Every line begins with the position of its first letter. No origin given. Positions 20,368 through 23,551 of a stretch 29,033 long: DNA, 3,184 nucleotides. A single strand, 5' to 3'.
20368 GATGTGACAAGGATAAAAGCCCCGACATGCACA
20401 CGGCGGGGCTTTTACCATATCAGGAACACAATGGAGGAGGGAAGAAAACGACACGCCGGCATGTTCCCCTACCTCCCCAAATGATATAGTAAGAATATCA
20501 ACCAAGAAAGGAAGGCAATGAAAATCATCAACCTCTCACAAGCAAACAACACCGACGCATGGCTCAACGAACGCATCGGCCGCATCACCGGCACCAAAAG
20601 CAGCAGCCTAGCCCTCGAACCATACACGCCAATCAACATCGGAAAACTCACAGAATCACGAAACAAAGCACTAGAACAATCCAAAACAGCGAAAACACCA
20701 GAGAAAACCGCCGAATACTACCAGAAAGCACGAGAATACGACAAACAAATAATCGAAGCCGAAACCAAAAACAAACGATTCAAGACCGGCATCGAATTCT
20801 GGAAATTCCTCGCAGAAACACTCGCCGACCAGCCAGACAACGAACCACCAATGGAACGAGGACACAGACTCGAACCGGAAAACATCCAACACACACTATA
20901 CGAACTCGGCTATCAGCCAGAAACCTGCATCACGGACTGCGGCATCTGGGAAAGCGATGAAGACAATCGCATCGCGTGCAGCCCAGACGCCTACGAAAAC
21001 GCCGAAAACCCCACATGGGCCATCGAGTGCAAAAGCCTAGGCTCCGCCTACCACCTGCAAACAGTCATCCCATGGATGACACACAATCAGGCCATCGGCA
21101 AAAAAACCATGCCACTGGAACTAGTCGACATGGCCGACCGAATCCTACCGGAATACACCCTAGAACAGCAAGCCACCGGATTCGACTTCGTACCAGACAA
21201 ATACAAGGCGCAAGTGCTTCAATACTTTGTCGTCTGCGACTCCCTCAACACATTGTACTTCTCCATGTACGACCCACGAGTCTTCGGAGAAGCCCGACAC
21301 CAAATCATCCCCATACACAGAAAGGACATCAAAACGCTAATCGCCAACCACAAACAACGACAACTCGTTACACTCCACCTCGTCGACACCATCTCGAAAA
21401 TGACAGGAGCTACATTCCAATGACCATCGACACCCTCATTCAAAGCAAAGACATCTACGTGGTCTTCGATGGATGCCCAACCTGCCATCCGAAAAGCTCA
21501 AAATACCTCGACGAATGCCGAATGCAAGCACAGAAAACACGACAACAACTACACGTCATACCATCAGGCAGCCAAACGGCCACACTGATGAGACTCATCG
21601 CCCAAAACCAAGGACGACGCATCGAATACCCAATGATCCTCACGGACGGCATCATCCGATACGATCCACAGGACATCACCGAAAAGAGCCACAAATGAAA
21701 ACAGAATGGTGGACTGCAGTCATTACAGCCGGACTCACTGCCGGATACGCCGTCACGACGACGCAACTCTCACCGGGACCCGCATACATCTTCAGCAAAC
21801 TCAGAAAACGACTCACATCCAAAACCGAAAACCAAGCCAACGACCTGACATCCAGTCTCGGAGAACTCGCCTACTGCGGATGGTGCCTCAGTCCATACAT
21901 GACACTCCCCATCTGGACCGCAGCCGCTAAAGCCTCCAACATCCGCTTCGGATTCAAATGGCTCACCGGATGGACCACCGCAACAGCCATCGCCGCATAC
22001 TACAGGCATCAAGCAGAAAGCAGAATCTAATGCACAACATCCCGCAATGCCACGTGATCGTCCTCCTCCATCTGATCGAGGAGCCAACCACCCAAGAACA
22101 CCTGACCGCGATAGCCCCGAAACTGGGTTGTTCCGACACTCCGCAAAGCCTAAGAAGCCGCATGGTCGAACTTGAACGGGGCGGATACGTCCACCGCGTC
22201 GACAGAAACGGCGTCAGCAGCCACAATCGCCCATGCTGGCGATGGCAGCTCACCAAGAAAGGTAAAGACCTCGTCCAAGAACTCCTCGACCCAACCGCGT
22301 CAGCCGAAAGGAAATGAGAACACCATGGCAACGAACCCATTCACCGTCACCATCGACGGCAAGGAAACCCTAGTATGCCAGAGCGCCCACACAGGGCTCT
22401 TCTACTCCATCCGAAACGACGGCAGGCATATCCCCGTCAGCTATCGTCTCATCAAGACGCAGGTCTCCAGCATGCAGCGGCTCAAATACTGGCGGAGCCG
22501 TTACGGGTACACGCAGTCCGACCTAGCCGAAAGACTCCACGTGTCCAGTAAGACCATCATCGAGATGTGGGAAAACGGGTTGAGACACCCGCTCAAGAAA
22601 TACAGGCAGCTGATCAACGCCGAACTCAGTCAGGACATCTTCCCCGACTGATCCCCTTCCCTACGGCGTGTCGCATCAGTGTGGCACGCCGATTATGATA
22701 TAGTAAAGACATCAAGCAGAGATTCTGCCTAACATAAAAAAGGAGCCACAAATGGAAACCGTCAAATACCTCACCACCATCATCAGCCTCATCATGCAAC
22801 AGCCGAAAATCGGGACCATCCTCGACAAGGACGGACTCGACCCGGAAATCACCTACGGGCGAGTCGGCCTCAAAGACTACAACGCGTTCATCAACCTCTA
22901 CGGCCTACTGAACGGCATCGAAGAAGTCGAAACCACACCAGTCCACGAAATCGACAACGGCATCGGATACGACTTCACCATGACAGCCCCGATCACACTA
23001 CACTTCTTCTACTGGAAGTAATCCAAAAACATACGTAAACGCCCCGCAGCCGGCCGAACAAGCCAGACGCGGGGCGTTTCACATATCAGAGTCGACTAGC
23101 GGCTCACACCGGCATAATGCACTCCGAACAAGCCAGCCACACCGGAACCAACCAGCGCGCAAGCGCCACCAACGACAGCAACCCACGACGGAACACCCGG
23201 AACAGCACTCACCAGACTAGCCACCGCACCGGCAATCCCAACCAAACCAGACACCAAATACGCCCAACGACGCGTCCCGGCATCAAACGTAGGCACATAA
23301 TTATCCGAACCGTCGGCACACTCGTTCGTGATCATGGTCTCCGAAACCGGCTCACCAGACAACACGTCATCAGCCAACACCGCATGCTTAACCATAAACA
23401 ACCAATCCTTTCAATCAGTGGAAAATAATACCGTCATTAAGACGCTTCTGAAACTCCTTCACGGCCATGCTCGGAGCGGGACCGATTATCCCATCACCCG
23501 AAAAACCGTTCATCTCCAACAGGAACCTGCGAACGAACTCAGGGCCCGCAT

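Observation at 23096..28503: Tail-tip and lysis genes use mirror-image codons relative to the other genes on the same strand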

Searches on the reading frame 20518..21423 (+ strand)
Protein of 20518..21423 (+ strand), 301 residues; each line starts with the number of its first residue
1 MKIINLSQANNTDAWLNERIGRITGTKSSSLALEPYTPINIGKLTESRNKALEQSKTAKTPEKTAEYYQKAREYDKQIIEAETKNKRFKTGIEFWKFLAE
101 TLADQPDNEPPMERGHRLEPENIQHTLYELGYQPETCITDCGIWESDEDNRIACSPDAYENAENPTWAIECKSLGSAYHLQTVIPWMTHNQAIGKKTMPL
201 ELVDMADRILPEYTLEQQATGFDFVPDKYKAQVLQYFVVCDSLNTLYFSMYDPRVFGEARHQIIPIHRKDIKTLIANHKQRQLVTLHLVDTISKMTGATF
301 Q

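Call 32: search_protein_families(library=phrogs, proteins=[window:20518-21423:+], max_evalue=0.001)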
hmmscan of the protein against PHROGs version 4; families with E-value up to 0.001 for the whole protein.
window:20518-21423:+ (301 aa): 2 families
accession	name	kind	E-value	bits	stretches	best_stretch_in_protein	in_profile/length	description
phrog_434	-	DNA, RNA and nucleotide metabolism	3.3e-08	34.1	1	87-174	81-165/372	RecE-like recombination exonuclease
phrog_149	-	DNA, RNA and nucleotide metabolism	2.8e-06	26.9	1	7-294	596-798/1242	exonuclease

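Call 67: search_protein_families(library=pfam, proteins=[window:20518-21423:+], max_evalue=0.001)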
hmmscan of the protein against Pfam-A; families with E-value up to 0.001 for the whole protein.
window:20518-21423:+ (301 aa): 1 family
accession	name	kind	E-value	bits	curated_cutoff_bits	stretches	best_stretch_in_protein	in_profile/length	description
PF09588.16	YqaJ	-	1.3e-07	32.5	22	1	15-183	2-123/150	YqaJ-like viral recombinase domain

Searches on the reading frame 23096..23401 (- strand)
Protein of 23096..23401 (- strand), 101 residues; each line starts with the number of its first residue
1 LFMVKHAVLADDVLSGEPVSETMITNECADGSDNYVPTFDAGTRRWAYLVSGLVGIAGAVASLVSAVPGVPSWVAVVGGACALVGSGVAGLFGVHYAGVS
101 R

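Call 31: search_protein_families(library=pfam, proteins=[window:23096-23401:-], max_evalue=0.01)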
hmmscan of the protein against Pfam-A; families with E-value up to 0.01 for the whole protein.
window:23096-23401:- (101 aa): 0 families

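Call 32: search_protein_families(library=phrogs, proteins=[window:23096-23401:-], max_evalue=0.001)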
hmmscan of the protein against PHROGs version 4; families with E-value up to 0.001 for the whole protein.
window:23096-23401:- (101 aa): 0 families
